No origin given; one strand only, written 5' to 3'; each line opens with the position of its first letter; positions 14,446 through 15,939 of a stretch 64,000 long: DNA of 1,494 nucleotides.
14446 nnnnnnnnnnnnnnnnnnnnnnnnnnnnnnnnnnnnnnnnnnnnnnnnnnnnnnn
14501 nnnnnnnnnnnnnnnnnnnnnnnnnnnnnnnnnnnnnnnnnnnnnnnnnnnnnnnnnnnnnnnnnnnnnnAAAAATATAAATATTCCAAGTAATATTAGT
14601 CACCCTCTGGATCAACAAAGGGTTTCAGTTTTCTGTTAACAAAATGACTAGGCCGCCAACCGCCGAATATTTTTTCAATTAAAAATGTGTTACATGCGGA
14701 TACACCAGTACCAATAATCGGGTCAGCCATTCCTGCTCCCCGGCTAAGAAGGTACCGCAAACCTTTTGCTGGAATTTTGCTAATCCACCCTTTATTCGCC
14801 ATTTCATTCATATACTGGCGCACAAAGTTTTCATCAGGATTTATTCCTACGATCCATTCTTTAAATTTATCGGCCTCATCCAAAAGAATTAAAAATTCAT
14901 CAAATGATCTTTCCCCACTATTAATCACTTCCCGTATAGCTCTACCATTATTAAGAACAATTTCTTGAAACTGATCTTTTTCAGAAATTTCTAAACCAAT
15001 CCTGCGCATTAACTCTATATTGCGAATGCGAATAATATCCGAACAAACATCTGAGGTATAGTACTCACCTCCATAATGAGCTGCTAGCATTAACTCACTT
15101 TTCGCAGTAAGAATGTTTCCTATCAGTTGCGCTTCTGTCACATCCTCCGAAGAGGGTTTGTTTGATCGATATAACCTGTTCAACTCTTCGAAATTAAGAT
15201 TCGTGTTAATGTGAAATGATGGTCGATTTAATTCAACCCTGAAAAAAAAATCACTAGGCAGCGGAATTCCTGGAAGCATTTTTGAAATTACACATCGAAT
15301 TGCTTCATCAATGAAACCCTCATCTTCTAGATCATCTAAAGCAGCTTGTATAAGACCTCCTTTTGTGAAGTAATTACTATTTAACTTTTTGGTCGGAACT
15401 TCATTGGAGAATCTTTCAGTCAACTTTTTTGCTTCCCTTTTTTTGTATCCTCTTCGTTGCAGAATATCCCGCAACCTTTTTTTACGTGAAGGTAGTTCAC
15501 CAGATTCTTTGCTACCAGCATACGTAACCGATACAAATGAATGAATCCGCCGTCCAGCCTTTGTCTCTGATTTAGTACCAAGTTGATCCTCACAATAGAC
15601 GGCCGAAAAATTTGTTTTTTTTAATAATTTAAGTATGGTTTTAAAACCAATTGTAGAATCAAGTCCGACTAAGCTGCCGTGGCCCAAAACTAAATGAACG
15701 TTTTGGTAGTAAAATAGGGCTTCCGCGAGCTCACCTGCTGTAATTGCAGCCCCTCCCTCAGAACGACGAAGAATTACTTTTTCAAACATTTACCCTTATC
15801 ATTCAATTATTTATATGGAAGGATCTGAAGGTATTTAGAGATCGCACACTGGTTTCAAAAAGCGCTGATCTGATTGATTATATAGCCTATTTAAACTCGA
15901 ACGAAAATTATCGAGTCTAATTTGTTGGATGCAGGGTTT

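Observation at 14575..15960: AT-rich single-gene islet inserted between convergent uvrA and atp operon ends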

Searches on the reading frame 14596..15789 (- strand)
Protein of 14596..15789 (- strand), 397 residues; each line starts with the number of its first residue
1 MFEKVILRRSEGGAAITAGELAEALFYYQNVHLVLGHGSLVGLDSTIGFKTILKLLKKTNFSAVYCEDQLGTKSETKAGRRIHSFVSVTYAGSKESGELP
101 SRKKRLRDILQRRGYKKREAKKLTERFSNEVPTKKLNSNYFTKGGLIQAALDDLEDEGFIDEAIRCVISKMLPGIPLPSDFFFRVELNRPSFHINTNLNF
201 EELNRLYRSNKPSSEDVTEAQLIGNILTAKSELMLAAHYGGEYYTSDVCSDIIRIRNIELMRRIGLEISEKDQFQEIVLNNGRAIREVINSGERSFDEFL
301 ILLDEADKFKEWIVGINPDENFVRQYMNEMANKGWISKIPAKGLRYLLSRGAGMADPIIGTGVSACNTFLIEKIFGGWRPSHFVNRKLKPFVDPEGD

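Call 6: search_protein_families(library=pfam, proteins=[window:14596-15789:-], max_evalue=1)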
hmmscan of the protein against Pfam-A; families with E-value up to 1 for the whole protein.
window:14596-15789:- (397 aa): 1 family
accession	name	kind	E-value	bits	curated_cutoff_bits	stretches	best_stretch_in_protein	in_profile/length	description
PF06098.16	Radial_spoke_3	-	0.017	15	26.4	1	94-173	114-192/229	Radial spoke protein 3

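Call 7: search_protein_families(library=padloc, proteins=[window:14596-15789:-], max_evalue=10)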
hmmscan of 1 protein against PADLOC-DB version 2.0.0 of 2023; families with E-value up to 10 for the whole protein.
window:14596-15789:- (397 aa): 0 families

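Call 8: search_protein_families(library=ncbifam, proteins=[window:14596-15789:-], max_evalue=10)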
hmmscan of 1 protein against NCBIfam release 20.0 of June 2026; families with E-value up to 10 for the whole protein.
window:14596-15789:- (397 aa): 0 families

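Call 9: find_homologous_proteins(query=window:14596-15789:-, max_evalue=0.001)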
Query window:14596-15789:- (397 aa): 194 proteins with E <= 0.001 among 8000 candidates; the best 120 are listed.
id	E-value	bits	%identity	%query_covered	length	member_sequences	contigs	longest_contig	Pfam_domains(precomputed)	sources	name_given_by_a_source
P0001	2.2e-263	891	100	100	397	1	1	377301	-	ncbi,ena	-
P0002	1.7e-176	605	66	99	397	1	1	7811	-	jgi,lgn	-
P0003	6.2e-138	478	53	99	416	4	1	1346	-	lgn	-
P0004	9.0e-133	461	52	99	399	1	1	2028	-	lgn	-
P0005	3.3e-132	459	51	99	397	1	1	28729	-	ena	-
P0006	7.1e-131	455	50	99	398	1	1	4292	-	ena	-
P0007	5.2e-128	446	51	99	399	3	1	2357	-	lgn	-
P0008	6.9e-128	445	49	100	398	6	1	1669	-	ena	-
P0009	2.9e-127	443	50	99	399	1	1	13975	-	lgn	-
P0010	1.6e-126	441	49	100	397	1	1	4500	-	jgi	jgi:hypothetical protein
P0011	3.4e-126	440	49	99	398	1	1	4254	-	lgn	-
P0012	1.4e-125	438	51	99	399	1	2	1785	-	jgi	jgi:hypothetical protein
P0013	4.5e-125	436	48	99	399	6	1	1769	-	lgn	-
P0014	4.7e-125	436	49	99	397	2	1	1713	-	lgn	-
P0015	5.9e-125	436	48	99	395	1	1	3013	-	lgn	-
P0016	2.5e-124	434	48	99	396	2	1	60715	-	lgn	-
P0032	1.0e-119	418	47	99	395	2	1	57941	-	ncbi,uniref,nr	ncbi:hypothetical protein D8Y20_08600 [Mariprofundus sp. EBB-1]|uniref:hypothetical protein n=1 Tax=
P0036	3.7e-118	413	47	99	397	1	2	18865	-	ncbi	ncbi:hypothetical protein [Methylomagnum sp.]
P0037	8.8e-118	412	47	99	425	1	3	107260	-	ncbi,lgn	-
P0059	1.1e-106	375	45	100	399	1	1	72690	-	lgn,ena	-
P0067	1.3e-103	365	45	99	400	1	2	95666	-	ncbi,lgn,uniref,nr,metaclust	ncbi:hypothetical protein [Nitrosomonas marina]|uniref:Uncharacterized protein n=1 Tax=Nitrosomonas 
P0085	1.1e-96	343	42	100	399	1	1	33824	-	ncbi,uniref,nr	ncbi:hypothetical protein LMH66_19155 [Shewanella sp. 10N.7]|uniref:hypothetical protein n=1 Tax=She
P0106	1.6e-90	322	40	99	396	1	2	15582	-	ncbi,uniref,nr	ncbi:hypothetical protein [Herbaspirillum huttiense]|uniref:Uncharacterized protein n=2 Tax=Herbaspi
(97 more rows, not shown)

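Call 10: search_solved_structures(query=window:14596-15789:-, max_evalue=10)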
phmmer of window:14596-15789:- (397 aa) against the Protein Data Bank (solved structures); distinct sequences matched with E-value up to 10: 2.
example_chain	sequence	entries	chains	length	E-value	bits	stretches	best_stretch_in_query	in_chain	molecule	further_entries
4yhp_A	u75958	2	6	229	0.78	12.1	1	281-357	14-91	Fab Heavy Chain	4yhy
7n98_A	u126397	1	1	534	1.2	11.5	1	19-75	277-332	Sodium-dependent lysophosphatidylcholine symporter 1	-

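Call 11: search_protein_families(library=phrogs, proteins=[window:14596-15789:-], max_evalue=10)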
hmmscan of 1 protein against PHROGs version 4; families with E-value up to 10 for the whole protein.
window:14596-15789:- (397 aa): 0 families

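Call 13: find_encoding_contigs(protein=P0001, flank=10000, max_places=3)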
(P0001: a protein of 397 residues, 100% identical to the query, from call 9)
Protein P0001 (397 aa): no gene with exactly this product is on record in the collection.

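Call 14: find_encoding_contigs(protein=P0067, flank=8000, max_places=3)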
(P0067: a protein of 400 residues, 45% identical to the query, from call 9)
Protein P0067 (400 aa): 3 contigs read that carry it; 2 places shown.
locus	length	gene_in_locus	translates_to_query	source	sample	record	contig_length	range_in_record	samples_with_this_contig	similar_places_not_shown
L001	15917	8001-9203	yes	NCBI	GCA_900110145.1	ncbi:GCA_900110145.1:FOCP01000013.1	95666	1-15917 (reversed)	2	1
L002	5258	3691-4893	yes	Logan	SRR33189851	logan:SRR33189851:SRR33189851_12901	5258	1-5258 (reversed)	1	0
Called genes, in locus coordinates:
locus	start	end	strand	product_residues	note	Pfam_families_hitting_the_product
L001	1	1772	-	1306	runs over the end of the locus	PF05231:MASE1, PF03924:CHASE (faint), PF00989:PAS, PF13426:PAS_9, PF00512:HisKA, PF02518:HATPase_c, PF00072:Response_reg, PF01627:Hpt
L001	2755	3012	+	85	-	PF05930:Phage_AlpA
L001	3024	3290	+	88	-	-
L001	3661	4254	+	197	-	-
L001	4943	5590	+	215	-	-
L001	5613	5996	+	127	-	-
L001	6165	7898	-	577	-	-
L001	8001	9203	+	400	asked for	-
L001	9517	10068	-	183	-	PF00239:Resolvase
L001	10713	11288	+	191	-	-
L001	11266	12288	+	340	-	PF03235:GmrSD_N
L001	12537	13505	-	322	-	PF10343:Q_salvage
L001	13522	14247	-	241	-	-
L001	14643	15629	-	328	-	PF01844:HNH, PF14279:HNH_5, PF01230:HIT, PF11969:DcpS_C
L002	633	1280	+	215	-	-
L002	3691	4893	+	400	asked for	-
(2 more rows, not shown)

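Call 15: find_encoding_contigs(protein=P0032, flank=8000, max_places=2)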
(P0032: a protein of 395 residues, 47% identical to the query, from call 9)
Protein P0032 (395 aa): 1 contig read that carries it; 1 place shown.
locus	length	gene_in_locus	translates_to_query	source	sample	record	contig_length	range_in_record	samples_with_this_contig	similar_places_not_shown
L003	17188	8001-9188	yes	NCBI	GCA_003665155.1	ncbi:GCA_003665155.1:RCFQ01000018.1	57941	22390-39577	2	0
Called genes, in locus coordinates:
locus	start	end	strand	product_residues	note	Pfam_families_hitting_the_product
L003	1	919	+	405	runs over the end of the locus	PF02321:OEP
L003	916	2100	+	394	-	PF25917:BSH_RND (weak), PF25973:BSH_CzcB, PF25919:BSH_CusB (weak), PF25954:Beta-barrel_RND_2, PF25975:CzcB_C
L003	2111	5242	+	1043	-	PF00873:ACR_tran, PF03176:MMPL (faint), PF02355:SecD_SecF_C (faint)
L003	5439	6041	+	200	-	PF01545:Cation_efflux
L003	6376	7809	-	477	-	PF05598:DUF772, PF01609:DDE_Tnp_1, PF13751:DDE_Tnp_1_6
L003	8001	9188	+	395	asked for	-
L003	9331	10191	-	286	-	-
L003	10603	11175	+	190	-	PF01078:Mg_chelatase, PF13335:Mg_chelatase_C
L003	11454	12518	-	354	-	-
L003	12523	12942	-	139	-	PF01894:YjbQ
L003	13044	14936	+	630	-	PF00005:ABC_tran, PF02463:SMC_N (faint), PF13555:AAA_29 (faint), PF13304:AAA_21 (faint), PF12848:ABC_tran_Xtn, PF00005:ABC_tran, PF16326:ABC_tran_CTD (weak)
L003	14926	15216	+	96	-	PF01541:GIY-YIG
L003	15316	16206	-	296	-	PF00892:EamA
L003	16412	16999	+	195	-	PF00027:cNMP_binding, PF13545:HTH_Crp_2 (weak)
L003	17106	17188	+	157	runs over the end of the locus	-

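Call 16: find_encoding_contigs(protein=P0037, flank=8000, max_places=2)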
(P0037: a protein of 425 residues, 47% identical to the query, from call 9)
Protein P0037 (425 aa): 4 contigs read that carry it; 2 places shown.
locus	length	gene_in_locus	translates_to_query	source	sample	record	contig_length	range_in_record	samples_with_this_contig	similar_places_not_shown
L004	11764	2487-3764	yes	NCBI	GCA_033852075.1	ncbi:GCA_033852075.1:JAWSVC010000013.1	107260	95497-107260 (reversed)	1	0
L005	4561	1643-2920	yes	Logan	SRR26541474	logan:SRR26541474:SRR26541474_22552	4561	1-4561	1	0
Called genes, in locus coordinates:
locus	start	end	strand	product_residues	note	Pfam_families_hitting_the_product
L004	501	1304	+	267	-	PF01113:DapB_N, PF05173:DapB_C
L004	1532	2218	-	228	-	PF01936:NYN (faint)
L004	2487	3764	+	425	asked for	-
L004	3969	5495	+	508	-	-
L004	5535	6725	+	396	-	PF00202:Aminotran_3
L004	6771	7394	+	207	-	PF06445:GyrI-like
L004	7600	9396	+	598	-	PF02036:SCP2, PF14864:Alkyl_sulf_C (faint), PF02525:Flavodoxin_2, PF03358:FMN_red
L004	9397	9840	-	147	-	-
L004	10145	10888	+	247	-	-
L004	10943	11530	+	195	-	PF02525:Flavodoxin_2, PF03358:FMN_red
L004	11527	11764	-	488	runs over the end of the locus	PF00015:MCPsignal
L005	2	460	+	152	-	?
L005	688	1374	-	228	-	PF01936:NYN (faint)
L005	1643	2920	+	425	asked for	-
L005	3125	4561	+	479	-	?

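Call 17: find_encoding_contigs(protein=P0059, flank=8000, max_places=2)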
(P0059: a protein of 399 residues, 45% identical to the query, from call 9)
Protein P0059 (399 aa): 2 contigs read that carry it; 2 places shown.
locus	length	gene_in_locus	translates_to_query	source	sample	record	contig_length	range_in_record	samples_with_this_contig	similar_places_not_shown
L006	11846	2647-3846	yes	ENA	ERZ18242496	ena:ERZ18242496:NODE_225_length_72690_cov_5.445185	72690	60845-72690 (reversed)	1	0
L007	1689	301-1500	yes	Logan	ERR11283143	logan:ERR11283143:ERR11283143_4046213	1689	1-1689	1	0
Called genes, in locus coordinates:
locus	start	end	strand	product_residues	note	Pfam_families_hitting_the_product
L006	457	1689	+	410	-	PF00817:IMS, PF21999:IMS_HHH_1 (weak), PF11799:IMS_C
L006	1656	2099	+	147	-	-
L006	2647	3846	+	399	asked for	-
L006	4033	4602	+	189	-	-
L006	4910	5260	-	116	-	PF08870:DndE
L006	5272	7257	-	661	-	PF13476:AAA_23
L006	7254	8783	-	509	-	PF01507:PAPS_reduct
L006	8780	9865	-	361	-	PF14072:DndB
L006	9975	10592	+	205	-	-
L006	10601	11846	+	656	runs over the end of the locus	PF14072:DndB (weak)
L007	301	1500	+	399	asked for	-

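Call 18: find_encoding_contigs(protein=P0016, flank=8000, max_places=2)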
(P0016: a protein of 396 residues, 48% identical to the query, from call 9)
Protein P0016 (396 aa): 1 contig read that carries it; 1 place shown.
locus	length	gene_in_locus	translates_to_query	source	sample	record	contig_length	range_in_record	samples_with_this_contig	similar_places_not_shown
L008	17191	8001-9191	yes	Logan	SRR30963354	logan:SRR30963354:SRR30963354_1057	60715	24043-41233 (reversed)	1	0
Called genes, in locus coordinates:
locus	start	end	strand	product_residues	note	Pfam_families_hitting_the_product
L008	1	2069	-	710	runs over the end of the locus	PF00034:Cytochrom_C (weak), PF13442:Cytochrome_CBB3, PF01011:PQQ, PF13360:PQQ_2, PF13570:Beta-prop_ACSF4 (faint), PF25293:Beta-prop_EMC1_N (faint), PF01011:PQQ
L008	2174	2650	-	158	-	PF07452:CHRD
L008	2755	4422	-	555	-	PF07519:Tannase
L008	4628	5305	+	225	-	PF02586:SRAP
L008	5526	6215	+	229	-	-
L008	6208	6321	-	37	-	-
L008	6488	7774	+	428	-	-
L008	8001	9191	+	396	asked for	-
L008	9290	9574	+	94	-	-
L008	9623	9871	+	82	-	-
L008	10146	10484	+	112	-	-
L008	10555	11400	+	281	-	PF00892:EamA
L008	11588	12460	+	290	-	PF12146:Hydrolase_4, PF00561:Abhydrolase_1, PF12697:Abhydrolase_6, PF00326:Peptidase_S9 (faint), PF12740:PETase (weak)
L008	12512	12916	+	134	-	PF06983:3-dmu-9_3-mt, PF00903:Glyoxalase (weak)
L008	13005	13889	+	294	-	PF00106:adh_short, PF01370:Epimerase (weak), PF13561:adh_short_C2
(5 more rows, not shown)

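Call 25: list_cluster_members(proteins=[P0001, P0002])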
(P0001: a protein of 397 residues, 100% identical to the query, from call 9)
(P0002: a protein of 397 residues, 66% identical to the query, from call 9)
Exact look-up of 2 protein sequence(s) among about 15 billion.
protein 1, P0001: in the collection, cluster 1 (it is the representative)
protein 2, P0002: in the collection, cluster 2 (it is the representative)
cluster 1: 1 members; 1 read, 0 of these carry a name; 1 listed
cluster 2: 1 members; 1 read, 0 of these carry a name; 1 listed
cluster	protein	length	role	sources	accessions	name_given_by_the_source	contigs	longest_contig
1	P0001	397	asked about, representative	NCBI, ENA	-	-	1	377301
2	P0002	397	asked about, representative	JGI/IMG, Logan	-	-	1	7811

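Call 27: find_related_loci(query=A1, collection=genome_contigs, flank=10000)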
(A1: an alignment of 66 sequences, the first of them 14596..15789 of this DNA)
Query A1 (397 aa) in genome_contigs; peptide patterns used: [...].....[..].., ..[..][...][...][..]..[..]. (x = any residue, [..] = any of these).
90 stretches matched a pattern; 61 encode a relative of the query (tblastn E <= 1e-3); 61 distinct loci.
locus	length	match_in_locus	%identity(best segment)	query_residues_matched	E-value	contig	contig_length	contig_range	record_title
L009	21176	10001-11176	47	1-392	9e-128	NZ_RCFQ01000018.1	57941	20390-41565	Mariprofundus sp. EBB-1 Pure-Culture-EBB-1_NODE_18, whole genome shotgun sequence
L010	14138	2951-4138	47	1-395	4e-125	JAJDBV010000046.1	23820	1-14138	MAG: Nitrospirota bacterium isolate OFTM249 OFTM249_45, whole genome shotgun sequence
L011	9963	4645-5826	41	1-394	5e-111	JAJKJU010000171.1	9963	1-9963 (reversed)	MAG: Rhizobacter sp. isolate b91_HoplandSoilSeptJan k101_3668945, whole genome shotgun sequence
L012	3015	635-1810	43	1-392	6e-114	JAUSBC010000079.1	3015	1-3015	MAG: Sideroxyarcus sp. isolate E6_metabat.bin.37_sub E6_k141_179218, whole genome shotgun sequence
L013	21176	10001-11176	43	1-392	2e-108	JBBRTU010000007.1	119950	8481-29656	MAG: Burkholderiales bacterium isolate La2_metabat2.276 La2_metabat2.276_K_180393L119950_cov_13.9980, whole genome shotg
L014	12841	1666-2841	42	1-392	2e-108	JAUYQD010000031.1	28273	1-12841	MAG: Rhodoferax sp. isolate C4_metabat.bin.82 C4_k141_463381, whole genome shotgun sequence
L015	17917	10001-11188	45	1-395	1e-107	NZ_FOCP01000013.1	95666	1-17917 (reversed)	Nitrosomonas marina strain Nm22, whole genome shotgun sequence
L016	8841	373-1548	40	1-392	1e-103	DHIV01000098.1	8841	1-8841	MAG TPA_asm: Gallionella sp. UBA4737 UBA4737_contig_41739, whole genome shotgun sequence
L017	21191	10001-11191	41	1-397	9e-104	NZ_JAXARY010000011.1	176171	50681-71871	Methylomonas defluvii strain OY6 NODE_11_length_176171_cov_126.356757, whole genome shotgun sequence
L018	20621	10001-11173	40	1-392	4e-102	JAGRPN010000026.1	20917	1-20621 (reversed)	MAG: Ramlibacter sp. isolate BP03 k141_2024, whole genome shotgun sequence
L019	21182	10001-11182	39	1-394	4e-102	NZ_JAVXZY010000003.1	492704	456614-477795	Roseateles aquae strain APW11 contig3, whole genome shotgun sequence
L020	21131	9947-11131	44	1-395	7e-102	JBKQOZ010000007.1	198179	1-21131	MAG: Steroidobacteraceae bacterium isolate LAWAr2D2E2F__bin_79 LAWAr2D2E2F_000000022398, whole genome shotgun sequence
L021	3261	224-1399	39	1-392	3e-104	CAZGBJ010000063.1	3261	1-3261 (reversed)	MAG TPA_asm: uncultured Enterobacteriaceae bacterium isolate binchicken_co46_542 genome assembly, contig: NODE_68241_len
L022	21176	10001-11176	41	1-392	7e-101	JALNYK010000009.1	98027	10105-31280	MAG: Gallionella sp. isolate SO_2017_GW1 bin 129 NODE_1418_length_98027_cov_6.314719_OW334_2017, whole genome shotgun se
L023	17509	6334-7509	40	1-392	3e-100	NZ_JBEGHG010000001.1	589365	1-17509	Burkholderia sp. LMU1-1-1.1 MRBLMU1_scf1, whole genome shotgun sequence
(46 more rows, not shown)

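Call 29: predict_structure(alignment_id=A1)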
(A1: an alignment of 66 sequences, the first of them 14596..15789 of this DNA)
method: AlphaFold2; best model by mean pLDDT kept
length: 397 residues; sequences in the alignment: 66
mean_pLDDT: 76.4   pTM: 0.73
mean pLDDT of the five models: 76.4, 76.3, 76.3, 74.1, 71.8
residues with pLDDT >= 90: 174; 70-90: 108; 50-70: 32; < 50: 83
segments of 3 or more residues with pLDDT < 50: 259-267, 276-278, 313-380
pLDDT, mean of each block of 10 residues (from residue 1): 80 84 82 93 93 93 96 93 96 92 95 96 97 97 95 94 92 85 95 96 88 88 95 87 82 74 45 51 74 85 73 47 40 32 29 29 30 40 62 60
secondary structure, 60 per line:
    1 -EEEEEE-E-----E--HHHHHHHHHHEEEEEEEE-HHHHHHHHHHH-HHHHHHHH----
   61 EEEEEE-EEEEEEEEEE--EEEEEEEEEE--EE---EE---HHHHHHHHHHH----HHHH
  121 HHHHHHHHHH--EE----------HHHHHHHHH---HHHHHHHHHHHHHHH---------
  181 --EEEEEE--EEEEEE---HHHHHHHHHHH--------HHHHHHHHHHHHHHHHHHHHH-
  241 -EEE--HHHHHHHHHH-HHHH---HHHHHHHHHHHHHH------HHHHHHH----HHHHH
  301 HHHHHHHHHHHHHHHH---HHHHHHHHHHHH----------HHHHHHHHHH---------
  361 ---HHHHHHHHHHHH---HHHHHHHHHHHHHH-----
elements in order: E2-7 H18-27 E28-35 H37-47 H49-56 E61-66 E68-77 E80-89 H102-112 H117-130 H145-153 H157-171 E183-188 E191-196 H200-210 H219-239 E242-244 H247-256 H258-261 H265-278 H285-291 H296-316 H320-331 H342-351 H364-375 H379-392

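Call 31: search_protein_representatives(alignment_id=A1)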
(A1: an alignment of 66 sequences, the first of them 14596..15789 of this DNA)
Query: 66 sequences, 397 profile positions. Proteins with E-value up to 0.001 (for the whole library): 1852; up to 1e-10: 1201; up to 1e-30: 721. The best 150 are listed.
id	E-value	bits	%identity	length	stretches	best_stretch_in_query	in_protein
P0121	1.2e-182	624.1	-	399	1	1-395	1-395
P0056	3.4e-158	543.6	-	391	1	1-394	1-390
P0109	1.3e-154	531.7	-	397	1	1-396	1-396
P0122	4.6e-151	520.1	-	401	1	1-394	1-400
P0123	3.5e-147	507.3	-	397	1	1-395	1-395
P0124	7.4e-146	502.9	-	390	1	1-394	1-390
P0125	1.5e-144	498.6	-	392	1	1-392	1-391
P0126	1.5e-142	492.1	-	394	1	1-395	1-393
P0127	1.4e-141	488.9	-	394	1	1-393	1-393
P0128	7.6e-139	479.9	-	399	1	1-395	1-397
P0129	8.4e-138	476.4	-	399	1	1-396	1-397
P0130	4.7e-137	473.9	-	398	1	1-396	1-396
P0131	2.1e-136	471.8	-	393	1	1-395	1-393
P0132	1.8e-134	465.5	-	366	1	1-363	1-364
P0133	5.5e-134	463.8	-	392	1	1-393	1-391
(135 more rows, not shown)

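Call 39: search_dna_similar(query=window:14596-15789:-, collection=plasmids, mode=protein, max_rows=25)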
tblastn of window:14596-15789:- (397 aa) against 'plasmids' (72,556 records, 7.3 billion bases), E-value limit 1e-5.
Records with a match: 1; places in all: 1; records where one place covers at least 80% of the query: 1.
Best place of each record, by identity: <60% 1.
By first word of the organism name: Buttiauxella 1.
By predicted mobility (MOB-suite, as given by PLSDB): non-mobilizable 1.
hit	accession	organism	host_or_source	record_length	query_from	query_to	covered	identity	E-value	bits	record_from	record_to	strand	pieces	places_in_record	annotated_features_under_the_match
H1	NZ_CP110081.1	Buttiauxella sp. WJP83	Torreya grandis,single cell,soil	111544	1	397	100%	39.0%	4e-85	290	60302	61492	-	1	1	hypothetical protein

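Call 40: search_dna_similar(query=window:14596-15789:-, collection=phages, mode=protein, max_rows=15)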
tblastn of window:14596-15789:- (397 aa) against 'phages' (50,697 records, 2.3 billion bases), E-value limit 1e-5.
No match.
